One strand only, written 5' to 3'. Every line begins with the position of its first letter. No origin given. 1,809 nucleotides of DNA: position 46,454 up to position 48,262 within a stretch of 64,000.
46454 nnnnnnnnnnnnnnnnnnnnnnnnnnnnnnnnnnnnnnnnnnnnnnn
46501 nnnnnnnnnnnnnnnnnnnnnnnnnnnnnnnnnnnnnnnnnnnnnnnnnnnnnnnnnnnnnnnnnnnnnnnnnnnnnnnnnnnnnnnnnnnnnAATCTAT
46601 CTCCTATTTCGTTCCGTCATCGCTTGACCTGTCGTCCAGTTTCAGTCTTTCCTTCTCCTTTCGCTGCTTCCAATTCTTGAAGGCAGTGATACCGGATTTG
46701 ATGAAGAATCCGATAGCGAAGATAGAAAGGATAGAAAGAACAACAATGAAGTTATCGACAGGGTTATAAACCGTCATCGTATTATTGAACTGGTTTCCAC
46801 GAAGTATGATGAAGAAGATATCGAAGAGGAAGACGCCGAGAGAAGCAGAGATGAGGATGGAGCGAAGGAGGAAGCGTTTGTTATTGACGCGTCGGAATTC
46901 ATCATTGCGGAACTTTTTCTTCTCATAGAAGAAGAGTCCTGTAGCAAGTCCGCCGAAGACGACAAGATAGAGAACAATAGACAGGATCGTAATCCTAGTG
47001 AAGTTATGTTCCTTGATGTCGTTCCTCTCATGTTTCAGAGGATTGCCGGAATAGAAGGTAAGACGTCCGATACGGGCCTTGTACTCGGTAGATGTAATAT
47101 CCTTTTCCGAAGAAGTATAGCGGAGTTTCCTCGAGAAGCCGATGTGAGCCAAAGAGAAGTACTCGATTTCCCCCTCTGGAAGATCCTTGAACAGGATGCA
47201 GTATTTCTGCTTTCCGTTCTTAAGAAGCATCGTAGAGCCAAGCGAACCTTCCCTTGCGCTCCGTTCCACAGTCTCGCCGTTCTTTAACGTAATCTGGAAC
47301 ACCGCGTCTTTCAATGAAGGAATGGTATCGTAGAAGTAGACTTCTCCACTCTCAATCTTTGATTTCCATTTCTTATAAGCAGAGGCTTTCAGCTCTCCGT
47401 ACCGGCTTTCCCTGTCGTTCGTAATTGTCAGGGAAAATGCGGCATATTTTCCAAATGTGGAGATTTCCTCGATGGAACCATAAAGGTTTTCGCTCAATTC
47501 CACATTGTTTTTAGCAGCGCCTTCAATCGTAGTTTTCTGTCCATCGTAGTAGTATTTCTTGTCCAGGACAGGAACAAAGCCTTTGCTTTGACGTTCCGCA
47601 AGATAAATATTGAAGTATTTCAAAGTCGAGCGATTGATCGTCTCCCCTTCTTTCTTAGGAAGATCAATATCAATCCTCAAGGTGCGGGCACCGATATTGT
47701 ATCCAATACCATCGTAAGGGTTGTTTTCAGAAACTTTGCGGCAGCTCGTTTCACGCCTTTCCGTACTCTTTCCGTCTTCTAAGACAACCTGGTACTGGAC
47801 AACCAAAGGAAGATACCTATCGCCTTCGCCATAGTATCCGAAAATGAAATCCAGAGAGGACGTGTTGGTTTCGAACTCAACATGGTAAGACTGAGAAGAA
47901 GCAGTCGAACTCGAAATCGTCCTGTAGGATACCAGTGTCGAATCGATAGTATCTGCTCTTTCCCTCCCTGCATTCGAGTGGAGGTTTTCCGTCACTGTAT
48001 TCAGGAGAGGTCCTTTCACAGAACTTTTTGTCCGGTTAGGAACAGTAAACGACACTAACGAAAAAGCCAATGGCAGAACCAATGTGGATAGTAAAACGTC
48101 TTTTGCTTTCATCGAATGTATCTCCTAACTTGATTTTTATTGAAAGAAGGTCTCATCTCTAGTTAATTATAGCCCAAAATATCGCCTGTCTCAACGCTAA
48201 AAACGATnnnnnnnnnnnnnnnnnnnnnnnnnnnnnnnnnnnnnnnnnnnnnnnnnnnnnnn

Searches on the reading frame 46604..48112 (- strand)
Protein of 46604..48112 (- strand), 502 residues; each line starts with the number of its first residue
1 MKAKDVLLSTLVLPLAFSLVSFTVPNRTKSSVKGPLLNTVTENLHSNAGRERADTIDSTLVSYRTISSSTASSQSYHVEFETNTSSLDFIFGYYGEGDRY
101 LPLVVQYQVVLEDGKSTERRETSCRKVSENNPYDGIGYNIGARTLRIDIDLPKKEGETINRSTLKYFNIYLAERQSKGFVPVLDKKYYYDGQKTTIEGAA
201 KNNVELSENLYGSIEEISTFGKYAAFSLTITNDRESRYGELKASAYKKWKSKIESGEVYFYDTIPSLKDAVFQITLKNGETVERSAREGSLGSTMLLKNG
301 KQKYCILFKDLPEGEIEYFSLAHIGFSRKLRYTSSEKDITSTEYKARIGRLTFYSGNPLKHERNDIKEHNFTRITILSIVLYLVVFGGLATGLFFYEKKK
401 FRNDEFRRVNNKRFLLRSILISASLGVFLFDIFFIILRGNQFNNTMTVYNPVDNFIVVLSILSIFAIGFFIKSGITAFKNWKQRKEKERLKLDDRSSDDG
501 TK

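Call 14: search_protein_families(library=ncbifam, proteins=[window:46604-48112:-], max_evalue=0.001)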
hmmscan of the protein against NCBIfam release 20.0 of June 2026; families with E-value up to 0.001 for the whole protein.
window:46604-48112:- (502 aa): 0 families

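Call 37: search_protein_families(library=pfam, proteins=[window:46604-48112:-], max_evalue=0.1)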
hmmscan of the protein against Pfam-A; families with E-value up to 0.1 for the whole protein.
window:46604-48112:- (502 aa): 1 family
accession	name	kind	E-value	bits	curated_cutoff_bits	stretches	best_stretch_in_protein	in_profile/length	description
PF06664.17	WLS-like_TM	-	0.011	15.5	28.3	1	395-491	93-190/247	Wntless-like, transmembrane domain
